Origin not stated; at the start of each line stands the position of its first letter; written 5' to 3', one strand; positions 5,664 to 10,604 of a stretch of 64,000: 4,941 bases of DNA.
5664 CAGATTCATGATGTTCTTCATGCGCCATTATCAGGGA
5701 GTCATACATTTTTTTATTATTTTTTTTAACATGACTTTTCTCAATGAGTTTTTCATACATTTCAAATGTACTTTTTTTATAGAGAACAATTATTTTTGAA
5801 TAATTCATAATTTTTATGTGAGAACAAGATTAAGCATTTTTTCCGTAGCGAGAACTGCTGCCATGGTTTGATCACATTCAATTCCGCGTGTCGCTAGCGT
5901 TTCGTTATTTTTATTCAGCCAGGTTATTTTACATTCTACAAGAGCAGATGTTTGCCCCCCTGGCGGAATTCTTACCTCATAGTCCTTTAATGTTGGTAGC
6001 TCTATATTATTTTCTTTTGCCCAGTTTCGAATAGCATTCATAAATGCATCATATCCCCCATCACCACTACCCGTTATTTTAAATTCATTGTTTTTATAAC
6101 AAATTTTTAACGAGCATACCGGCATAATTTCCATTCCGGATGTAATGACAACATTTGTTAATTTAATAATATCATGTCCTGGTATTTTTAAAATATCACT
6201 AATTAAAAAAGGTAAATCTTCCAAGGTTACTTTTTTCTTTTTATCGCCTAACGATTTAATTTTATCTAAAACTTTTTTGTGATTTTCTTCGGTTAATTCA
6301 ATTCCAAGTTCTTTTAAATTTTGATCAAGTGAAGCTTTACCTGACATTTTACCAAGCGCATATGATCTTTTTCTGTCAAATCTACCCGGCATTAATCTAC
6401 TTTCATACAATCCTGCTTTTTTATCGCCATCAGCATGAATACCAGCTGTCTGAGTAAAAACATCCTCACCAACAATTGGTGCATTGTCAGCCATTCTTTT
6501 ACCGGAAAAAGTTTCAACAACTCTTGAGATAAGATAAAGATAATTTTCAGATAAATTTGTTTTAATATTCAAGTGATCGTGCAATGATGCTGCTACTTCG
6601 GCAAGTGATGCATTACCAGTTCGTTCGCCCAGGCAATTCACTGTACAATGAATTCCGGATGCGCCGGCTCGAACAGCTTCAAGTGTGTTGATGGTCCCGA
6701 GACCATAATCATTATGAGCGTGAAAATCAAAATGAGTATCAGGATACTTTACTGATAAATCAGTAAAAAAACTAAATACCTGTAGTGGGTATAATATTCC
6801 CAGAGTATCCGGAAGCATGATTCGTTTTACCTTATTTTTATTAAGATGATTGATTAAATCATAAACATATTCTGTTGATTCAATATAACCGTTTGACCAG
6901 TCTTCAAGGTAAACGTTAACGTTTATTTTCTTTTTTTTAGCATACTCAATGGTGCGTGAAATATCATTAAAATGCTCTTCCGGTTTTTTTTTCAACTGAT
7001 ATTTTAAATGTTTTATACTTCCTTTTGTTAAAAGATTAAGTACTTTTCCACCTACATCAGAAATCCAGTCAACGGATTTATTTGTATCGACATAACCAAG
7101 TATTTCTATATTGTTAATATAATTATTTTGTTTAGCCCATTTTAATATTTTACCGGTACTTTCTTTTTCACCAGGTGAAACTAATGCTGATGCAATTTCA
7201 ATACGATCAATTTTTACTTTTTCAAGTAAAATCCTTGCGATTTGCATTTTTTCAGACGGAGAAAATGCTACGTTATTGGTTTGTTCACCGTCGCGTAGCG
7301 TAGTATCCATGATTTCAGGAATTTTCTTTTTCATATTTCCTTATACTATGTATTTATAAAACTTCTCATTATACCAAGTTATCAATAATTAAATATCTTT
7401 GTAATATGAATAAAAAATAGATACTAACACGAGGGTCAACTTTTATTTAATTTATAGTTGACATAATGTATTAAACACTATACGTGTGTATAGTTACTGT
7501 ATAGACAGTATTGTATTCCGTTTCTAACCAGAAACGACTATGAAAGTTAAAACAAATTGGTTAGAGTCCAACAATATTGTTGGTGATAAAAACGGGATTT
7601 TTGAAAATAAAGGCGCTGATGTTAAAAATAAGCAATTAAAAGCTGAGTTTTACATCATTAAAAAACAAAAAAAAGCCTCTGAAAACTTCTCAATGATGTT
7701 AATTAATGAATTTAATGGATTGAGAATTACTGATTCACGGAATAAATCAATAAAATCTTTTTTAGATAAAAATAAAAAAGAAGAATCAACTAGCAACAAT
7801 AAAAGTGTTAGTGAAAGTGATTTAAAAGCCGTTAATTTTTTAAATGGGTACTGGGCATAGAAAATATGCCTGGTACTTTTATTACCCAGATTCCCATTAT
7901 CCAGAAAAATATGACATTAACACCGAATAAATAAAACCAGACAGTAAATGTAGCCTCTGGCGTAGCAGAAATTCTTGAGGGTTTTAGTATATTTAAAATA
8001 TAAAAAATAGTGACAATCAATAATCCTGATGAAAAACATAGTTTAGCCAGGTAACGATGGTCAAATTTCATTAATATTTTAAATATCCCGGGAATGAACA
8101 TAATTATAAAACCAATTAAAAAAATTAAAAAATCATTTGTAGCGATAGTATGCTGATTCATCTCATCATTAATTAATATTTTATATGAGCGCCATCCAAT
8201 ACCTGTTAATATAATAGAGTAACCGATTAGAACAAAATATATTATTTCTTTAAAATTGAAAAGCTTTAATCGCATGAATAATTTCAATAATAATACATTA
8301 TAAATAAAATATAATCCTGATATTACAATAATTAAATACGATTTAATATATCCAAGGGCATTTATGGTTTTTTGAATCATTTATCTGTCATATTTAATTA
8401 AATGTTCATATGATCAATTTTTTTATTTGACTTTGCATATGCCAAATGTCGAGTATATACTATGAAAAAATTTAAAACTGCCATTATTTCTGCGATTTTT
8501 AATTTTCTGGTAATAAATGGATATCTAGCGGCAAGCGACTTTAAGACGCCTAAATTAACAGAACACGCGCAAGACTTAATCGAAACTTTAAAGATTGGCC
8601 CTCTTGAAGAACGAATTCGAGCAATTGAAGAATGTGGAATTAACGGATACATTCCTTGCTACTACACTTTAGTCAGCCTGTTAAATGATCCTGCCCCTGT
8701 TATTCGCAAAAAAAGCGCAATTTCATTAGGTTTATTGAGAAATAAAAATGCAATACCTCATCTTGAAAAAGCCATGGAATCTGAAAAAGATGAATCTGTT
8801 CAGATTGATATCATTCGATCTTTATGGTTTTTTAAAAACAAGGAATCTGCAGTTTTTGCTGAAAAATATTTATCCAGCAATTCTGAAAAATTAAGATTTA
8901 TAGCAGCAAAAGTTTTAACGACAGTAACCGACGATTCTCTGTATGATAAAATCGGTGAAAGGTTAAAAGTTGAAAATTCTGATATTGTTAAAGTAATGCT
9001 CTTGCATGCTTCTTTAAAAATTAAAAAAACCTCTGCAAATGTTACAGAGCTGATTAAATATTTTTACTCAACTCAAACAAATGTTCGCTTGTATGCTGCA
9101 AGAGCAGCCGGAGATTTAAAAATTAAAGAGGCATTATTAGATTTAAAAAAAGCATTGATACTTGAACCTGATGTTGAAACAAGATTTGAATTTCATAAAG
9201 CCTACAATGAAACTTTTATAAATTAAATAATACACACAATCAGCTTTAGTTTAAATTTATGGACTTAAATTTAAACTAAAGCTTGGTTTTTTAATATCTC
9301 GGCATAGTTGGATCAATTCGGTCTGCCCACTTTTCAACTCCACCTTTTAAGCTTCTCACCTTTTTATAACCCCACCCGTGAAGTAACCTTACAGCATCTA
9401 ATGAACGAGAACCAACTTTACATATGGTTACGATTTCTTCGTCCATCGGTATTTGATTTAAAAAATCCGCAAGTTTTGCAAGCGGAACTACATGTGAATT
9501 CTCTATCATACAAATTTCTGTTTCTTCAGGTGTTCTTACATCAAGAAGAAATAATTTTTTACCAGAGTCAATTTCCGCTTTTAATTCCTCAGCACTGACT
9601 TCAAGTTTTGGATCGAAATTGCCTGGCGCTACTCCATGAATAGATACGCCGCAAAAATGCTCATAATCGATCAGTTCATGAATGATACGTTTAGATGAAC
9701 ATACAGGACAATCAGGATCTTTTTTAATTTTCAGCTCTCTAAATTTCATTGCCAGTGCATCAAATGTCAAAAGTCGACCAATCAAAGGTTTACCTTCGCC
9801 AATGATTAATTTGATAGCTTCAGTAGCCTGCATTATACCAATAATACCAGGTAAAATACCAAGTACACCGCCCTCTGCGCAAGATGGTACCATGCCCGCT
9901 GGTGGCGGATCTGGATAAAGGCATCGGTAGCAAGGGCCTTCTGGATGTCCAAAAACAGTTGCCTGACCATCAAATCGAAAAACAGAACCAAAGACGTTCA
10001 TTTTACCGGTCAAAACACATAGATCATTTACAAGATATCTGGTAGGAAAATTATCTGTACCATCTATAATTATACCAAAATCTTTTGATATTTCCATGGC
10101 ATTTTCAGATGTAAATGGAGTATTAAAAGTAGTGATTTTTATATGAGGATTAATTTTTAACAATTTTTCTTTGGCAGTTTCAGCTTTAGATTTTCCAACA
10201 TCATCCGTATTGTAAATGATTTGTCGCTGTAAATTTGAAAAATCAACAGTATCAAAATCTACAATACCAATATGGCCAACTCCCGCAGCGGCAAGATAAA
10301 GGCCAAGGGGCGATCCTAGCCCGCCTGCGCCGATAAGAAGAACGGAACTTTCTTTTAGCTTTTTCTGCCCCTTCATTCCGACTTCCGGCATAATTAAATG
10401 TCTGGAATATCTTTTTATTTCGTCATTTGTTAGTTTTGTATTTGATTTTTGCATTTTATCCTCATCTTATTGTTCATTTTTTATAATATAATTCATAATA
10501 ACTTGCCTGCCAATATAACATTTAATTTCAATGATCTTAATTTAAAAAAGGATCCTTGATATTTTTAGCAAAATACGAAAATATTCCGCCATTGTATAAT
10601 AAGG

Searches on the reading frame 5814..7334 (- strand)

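Call 98: search_protein_families(library=pfam, proteins=[window:5814-7334:-], max_evalue=0.00001)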
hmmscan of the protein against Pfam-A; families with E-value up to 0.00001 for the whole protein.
window:5814-7334:- (506 aa): 3 families
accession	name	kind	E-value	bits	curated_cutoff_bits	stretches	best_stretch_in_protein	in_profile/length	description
PF00682.25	HMGL-like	-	6.5e-50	170.4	29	1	7-273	3-260/260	HMGL-like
PF08502.15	LeuA_dimer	-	4.6e-21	75.5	24.9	1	369-504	2-130/131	LeuA allosteric (dimerisation) domain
PF22617.1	HCS_D2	-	6.8e-14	52.5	27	1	287-367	1-82/82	Homocitrate synthase post-HMGL domain-like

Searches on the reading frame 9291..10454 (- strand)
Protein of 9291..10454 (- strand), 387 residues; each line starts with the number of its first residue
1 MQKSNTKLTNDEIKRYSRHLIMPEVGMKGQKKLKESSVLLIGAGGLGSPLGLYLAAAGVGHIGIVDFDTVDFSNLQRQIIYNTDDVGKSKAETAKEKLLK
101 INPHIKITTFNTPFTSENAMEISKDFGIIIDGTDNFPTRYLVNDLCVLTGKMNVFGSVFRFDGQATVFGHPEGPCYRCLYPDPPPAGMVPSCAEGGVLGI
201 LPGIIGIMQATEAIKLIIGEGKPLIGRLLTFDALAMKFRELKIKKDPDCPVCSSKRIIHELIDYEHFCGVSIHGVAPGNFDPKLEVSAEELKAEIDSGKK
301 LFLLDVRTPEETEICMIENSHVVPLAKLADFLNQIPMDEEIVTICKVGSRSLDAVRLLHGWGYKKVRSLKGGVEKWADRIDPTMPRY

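Call 98: search_protein_families(library=pfam, proteins=[window:9291-10454:-], max_evalue=0.00001)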
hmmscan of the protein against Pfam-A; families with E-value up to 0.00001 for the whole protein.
window:9291-10454:- (387 aa): 2 families
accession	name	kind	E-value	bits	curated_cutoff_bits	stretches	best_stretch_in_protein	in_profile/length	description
PF00899.27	ThiF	-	2e-85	286.2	28.1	1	16-251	1-238/238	ThiF family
PF00581.25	Rhodanese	-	1.7e-15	57.7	22.2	1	287-377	1-100/102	Rhodanese-like domain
